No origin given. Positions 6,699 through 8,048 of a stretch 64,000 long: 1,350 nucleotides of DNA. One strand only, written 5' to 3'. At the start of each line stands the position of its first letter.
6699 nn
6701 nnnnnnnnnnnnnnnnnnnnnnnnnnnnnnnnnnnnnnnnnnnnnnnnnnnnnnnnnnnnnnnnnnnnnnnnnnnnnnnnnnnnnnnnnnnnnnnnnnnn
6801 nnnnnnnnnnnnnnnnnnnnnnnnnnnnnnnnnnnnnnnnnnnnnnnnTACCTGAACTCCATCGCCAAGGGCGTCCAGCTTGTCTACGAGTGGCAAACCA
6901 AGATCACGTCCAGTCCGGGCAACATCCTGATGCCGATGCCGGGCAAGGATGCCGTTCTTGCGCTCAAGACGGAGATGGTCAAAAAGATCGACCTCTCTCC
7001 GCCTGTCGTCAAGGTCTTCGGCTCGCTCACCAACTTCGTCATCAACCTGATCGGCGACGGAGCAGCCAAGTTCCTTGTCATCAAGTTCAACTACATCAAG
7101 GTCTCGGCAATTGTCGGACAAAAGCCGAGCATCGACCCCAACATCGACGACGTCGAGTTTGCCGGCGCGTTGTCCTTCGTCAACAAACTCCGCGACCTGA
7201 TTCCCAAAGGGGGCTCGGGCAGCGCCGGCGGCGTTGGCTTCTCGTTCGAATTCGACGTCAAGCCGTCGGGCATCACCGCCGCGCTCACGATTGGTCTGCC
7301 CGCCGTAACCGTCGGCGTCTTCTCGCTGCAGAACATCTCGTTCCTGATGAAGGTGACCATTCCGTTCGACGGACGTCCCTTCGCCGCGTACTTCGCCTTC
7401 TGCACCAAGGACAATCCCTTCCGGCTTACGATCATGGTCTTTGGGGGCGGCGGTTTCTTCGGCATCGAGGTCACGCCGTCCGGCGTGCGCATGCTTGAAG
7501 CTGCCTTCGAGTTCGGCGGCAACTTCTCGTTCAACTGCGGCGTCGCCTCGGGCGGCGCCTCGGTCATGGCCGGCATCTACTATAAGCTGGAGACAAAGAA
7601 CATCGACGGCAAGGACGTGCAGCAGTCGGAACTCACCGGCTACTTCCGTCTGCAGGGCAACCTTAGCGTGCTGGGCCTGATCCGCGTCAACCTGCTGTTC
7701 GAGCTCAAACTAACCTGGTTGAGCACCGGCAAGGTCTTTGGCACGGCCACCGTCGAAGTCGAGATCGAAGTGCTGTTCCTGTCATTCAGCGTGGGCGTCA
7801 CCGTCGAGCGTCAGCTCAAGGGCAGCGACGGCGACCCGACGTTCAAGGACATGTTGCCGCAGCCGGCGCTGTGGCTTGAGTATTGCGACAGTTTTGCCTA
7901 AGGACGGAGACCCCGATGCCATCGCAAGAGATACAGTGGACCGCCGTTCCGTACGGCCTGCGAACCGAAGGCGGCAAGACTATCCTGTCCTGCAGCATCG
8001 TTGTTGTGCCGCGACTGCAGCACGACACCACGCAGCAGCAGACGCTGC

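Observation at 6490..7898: C-terminal membrane-inserting-like module of giant ORF 1: an apolipoprotein-like coiled coil followed by a roughly 230-aa Gly-rich amphipathic beta region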

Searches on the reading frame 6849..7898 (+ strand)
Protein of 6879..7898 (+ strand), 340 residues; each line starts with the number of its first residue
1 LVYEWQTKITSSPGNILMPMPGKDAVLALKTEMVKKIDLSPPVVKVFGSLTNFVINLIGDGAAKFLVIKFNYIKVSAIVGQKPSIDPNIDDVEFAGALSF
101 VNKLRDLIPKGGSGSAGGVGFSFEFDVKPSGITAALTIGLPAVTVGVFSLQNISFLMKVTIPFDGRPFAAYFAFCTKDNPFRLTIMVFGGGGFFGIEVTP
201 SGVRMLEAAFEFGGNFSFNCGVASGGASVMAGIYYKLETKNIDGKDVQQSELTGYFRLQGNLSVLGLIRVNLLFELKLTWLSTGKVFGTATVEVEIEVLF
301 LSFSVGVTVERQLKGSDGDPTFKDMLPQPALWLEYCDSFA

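Call 26: search_protein_representatives(protein=window:6879-7898:+)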
Query: 340 residues. Proteins with E-value up to 0.001 (for the whole library): 3175; up to 1e-10: 2451; up to 1e-30: 1229. The best 150 are listed.
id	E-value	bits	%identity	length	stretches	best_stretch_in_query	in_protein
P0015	4.7e-164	561.7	76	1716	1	1-340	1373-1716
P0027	4.0e-150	515.9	73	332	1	24-340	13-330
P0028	1.6e-135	467.9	81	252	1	87-340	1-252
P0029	8.9e-79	281.4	46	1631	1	2-340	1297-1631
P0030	8.0e-76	271.7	47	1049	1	4-340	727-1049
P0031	1.0e-74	268.0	48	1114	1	2-340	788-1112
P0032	2.3e-74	266.9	45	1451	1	4-340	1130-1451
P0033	2.8e-72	260.0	43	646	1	5-340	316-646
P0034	2.3e-71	257.0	48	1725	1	5-328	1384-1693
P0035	5.3e-71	255.8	45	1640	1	3-340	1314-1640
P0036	5.6e-71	255.7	47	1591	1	22-340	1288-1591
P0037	2.2e-70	253.8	47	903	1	3-340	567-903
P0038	3.4e-70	253.1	46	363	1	17-340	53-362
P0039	4.2e-70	252.8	46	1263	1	4-340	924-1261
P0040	2.5e-69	250.3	43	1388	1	3-340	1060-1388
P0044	9.1e-69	248.5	47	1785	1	12-326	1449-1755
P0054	1.2e-67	244.7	44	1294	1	3-340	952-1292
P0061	3.1e-66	240.1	43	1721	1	3-327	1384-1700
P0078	9.1e-65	235.3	44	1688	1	22-340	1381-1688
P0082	3.3e-64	233.5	42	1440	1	3-340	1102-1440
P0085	1.0e-63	231.8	42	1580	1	19-340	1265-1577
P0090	2.2e-63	230.8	45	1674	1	22-340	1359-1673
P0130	1.9e-61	224.4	46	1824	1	26-327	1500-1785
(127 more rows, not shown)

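Call 30: search_protein_families(library=pfam, proteins=[P0029, P0032, P0040, P0044, P0054, P0082], max_evalue=0.01)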
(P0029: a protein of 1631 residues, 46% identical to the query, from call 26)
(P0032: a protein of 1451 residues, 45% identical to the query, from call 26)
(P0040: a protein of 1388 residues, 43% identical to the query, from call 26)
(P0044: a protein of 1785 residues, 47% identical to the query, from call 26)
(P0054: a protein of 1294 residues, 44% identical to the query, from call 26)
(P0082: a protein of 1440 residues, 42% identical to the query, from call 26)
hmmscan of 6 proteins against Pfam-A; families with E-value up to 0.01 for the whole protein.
P0029 (1631 aa): 3 families
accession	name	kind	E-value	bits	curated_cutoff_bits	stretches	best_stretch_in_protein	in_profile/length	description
PF15960.10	DUF4763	-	0.0021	17.8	30.1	1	1234-1285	101-151/236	Domain of unknown function (DUF4763)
PF04108.17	ATG17_like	-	0.0045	16.9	43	1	1141-1303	101-271/355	Autophagy protein ATG17-like domain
PF10267.14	Tmemb_cc2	-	0.006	16.3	32.8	1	1215-1276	231-292/397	Predicted transmembrane and coiled-coil 2 protein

P0032 (1451 aa): 0 families

P0040 (1388 aa): 0 families

P0044 (1785 aa): 0 families

P0054 (1294 aa): 0 families

P0082 (1440 aa): 1 family
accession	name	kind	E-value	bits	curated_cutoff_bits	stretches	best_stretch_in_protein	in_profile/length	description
PF04691.17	ApoC-I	-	0.0083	16.4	28.3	0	937-979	1-44/61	Apolipoprotein C-I (ApoC-1)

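Call 34: list_cluster_members(proteins=[P0029, P0034, P0035, P0044, P0032, P0040, P0054, P0061, P0078, P0130])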
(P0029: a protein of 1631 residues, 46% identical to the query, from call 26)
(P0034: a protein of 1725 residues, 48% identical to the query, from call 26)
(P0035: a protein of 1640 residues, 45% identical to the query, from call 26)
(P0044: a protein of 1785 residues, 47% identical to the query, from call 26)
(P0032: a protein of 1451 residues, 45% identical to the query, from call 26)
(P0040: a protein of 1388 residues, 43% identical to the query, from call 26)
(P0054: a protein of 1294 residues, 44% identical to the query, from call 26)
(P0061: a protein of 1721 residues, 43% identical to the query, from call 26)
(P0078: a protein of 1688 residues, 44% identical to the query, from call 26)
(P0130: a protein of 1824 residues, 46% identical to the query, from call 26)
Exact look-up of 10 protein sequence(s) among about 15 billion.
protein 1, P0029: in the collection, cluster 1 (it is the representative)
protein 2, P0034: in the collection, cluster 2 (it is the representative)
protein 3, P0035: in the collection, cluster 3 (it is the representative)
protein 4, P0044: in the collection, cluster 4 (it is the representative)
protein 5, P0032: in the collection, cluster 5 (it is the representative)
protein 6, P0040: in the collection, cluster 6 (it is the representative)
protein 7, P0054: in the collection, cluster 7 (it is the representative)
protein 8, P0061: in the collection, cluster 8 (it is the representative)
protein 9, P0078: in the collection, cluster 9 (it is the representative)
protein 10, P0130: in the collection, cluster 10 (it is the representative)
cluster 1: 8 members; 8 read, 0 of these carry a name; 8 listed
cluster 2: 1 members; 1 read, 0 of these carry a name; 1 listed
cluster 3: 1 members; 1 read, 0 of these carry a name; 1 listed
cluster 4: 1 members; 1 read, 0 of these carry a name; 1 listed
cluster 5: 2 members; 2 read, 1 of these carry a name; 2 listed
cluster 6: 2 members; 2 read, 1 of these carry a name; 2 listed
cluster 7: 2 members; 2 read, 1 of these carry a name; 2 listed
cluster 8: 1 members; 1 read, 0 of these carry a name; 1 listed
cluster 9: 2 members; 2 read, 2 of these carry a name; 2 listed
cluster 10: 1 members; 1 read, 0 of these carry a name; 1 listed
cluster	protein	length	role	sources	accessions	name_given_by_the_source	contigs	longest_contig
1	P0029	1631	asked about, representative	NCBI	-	-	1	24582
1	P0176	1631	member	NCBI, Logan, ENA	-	-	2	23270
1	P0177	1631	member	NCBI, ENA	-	-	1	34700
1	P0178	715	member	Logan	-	-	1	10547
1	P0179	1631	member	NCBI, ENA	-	-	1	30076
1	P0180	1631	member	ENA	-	-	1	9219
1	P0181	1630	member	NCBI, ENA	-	-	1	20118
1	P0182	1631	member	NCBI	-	-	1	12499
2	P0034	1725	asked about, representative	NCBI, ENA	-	-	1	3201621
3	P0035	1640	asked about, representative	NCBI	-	-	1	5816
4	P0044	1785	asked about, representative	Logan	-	-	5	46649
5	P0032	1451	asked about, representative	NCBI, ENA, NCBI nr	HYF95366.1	MAG TPA: hypothetical protein VD969_24410 [Symbiobacteriaceae bacterium] | hypothetical protein [Symbiobacteriaceae bacterium]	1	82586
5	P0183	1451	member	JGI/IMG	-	-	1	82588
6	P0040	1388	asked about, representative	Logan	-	-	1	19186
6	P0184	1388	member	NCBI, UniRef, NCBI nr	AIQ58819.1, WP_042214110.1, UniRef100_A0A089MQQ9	hypothetical protein [Paenibacillus borealis] | Uncharacterized protein n=1 Tax=Paenibacillus borealis TaxID=160799 RepID=A0A089MQQ9_PAEBO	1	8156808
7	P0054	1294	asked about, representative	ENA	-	-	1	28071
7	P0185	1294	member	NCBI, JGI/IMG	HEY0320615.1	MAG TPA: hypothetical protein VGC66_06680 [Pyrinomonadaceae bacterium] | hypothetical protein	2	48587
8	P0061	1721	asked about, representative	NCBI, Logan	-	-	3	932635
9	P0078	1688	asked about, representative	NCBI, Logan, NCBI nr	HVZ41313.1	MAG TPA: hypothetical protein VHI13_18685 [Candidatus Kapabacteria bacterium] | hypothetical protein [Candidatus Kapabacteria bacterium]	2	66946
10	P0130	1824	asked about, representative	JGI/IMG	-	-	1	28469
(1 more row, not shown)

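Call 35: find_encoding_contigs(protein=P0184, flank=10000, max_places=2)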
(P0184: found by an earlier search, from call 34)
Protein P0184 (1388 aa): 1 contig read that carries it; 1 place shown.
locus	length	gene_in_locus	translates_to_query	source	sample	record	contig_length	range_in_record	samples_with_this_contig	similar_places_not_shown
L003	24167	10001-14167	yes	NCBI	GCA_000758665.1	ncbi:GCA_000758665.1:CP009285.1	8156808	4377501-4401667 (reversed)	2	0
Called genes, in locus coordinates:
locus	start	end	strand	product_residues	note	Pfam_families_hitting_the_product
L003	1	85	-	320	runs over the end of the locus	PF00248:Aldo_ket_red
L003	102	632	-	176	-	PF02525:Flavodoxin_2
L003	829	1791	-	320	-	PF22200:ExsA_N, PF00165:HTH_AraC (weak), PF12833:HTH_18, PF00165:HTH_AraC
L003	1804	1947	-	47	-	PF18050:Cyclophil_like2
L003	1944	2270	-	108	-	-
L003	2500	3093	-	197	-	PF04126:Cyclophil_like (weak), PF18050:Cyclophil_like2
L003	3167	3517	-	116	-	PF18050:Cyclophil_like2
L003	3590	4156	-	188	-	PF00132:Hexapep, PF14602:Hexapep_2 (weak)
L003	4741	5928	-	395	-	PF00155:Aminotran_1_2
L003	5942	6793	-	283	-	PF12541:DUF3737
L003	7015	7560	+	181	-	PF00440:TetR_N, PF14278:TetR_C_8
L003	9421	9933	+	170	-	-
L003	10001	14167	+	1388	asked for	-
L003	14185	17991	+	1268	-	-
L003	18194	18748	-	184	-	PF01520:Amidase_3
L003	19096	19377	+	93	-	-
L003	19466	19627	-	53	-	-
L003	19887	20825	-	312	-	PF08240:ADH_N, PF00107:ADH_zinc_N, PF13602:ADH_zinc_N_2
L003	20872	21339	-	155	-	PF12802:MarR_2, PF22381:Staph_reg_Sar_Rot, PF01047:MarR, PF13463:HTH_27, PF13601:HTH_34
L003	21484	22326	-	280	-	-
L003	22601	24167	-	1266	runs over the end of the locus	-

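Call 39: find_homologous_proteins(query=window:6879-7898:+, max_evalue=0.00001)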
Query window:6879-7898:+ (340 aa): 328 proteins with E <= 0.00001 among 5782 candidates; the best 120 are listed.
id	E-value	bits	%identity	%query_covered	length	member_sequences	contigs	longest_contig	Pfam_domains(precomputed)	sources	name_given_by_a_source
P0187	2.1e-193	660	92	94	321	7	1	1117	-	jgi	jgi:hypothetical protein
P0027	1.3e-149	516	71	94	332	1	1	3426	-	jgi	jgi:hypothetical protein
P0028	5.1e-135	468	79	75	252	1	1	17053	-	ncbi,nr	ncbi:MAG: hypothetical protein MUC47_03375, partial [Candidatus Kapabacteria bacterium]|nr:hypotheti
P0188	1.7e-126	440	82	70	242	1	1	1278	-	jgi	jgi:hypothetical protein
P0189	3.6e-71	258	43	99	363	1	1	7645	-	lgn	-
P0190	1.8e-69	252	44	95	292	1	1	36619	-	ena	-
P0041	1.4e-68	250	45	90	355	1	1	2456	-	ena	-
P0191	2.6e-68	249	43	99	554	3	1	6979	-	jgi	jgi:hypothetical protein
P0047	4.4e-68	248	40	99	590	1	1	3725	-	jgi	jgi:hypothetical protein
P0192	3.4e-67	245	45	88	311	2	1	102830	-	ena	-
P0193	4.1e-67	245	44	94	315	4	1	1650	-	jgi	jgi:hypothetical protein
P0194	4.5e-67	245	40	99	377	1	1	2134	-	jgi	jgi:hypothetical protein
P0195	7.4e-67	244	40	99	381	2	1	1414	-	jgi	jgi:hypothetical protein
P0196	8.1e-67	244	42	94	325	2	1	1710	-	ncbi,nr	ncbi:MAG TPA: hypothetical protein VGO69_07105, partial [Pyrinomonadaceae bacterium]|nr:hypothetical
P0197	1.1e-66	243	40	99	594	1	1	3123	-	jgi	jgi:hypothetical protein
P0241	7.1e-61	224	41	96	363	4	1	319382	-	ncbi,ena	-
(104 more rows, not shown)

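Call 43: find_encoding_contigs(protein=P0241, flank=8000, max_places=1)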
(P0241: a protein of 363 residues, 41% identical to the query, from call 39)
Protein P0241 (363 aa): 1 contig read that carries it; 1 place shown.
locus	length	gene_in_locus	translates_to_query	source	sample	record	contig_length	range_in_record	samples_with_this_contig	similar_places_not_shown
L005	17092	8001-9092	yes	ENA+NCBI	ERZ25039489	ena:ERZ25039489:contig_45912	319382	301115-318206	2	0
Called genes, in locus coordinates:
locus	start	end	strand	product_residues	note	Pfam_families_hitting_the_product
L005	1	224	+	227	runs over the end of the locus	PF01596:Methyltransf_3, PF13578:Methyltransf_24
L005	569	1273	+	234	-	PF00326:Peptidase_S9 (faint), PF01738:DLH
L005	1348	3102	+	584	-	PF00753:Lactamase_B, PF12706:Lactamase_B_2 (weak), PF14863:Alkyl_sulf_dimr, PF14864:Alkyl_sulf_C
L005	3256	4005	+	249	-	PF00106:adh_short, PF08659:KR (weak), PF13561:adh_short_C2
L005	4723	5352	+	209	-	-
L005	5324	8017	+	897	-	-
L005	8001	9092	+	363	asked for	-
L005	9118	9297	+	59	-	-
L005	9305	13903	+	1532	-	-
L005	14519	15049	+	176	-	PF12724:Flavodoxin_5, PF00258:Flavodoxin_1 (faint)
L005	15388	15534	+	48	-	-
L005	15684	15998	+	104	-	PF04972:BON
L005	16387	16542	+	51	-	-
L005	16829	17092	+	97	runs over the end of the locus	PF02325:CCB3_YggT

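Call 52: search_solved_structures(query=A3, max_evalue=10)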
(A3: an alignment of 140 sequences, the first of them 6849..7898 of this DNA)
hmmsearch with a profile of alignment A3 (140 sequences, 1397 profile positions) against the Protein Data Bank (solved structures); distinct sequences matched with E-value up to 10: 1.
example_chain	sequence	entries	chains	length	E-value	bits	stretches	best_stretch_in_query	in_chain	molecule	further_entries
5l9w_B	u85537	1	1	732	1.1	10.2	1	52-118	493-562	Acetophenone carboxylase gamma subunit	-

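Call 56: predict_structure(alignment_id=A3)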
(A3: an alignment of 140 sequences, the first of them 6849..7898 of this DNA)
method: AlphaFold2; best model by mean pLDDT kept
length: 350 residues; sequences in the alignment: 140
mean_pLDDT: 90.2   pTM: 0.66
mean pLDDT of the five models: 90.2, 90.0, 90.0, 89.8, 89.7
residues with pLDDT >= 90: 251; 70-90: 80; 50-70: 14; < 50: 5
segments of 3 or more residues with pLDDT < 50: 121-125
pLDDT, mean of each block of 10 residues (from residue 1): 68 95 92 96 90 94 88 86 94 91 86 72 57 86 91 92 95 92 96 94 96 96 93 94 97 94 97 94 98 95 96 96 80 84 88
secondary structure, 60 per line:
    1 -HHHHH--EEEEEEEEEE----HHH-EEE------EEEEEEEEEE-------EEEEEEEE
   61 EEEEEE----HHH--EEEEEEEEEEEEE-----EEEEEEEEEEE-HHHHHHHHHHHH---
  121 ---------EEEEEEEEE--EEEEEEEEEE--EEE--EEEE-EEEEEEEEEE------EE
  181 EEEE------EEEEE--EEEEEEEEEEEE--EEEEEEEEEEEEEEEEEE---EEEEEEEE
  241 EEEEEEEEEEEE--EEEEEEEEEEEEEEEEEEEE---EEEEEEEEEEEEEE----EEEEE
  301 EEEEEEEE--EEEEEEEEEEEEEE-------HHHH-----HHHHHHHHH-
elements in order: H2-6 E9-18 E27-29 E36-45 E53-66 E76-88 E94-104 H106-117 E130-138 E141-150 E153-155 E158-161 E163-172 E179-184 E191-195 E198-209 E212-229 E233-252 E255-274 E278-291 E296-308 E311-324 H332-335 H341-349
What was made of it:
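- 6873..7160 (+): Beta module, N-terminal sub-sheet (residues 1370-1465, about 6 strands). AF2 model 2, block-mean pLDDT 86-96 (call 56).
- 7164..7199 (+): Conserved amphipathic helix inside the beta module (residues 1467-1478, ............). AF2 (call 56).
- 7236..7820 (+): Beta module, main sheet (residues 1491-1685, about 14 strands; the last seven are 12-20 residues long and joined by 2-4-residue turns). It holds the invariant Gly motifs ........, FEFGG and GVASGG. AF2 pLDDT 86-98 (call 56).
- Structure: AF2 with 140 sequences gives pLDDT 90.2 (call 56). pTM 0.66 with pLDDT 90 suggests an extended object rather than a compact one (call 56). High pLDDT with low pTM is typical of elongated sheets (call 56).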
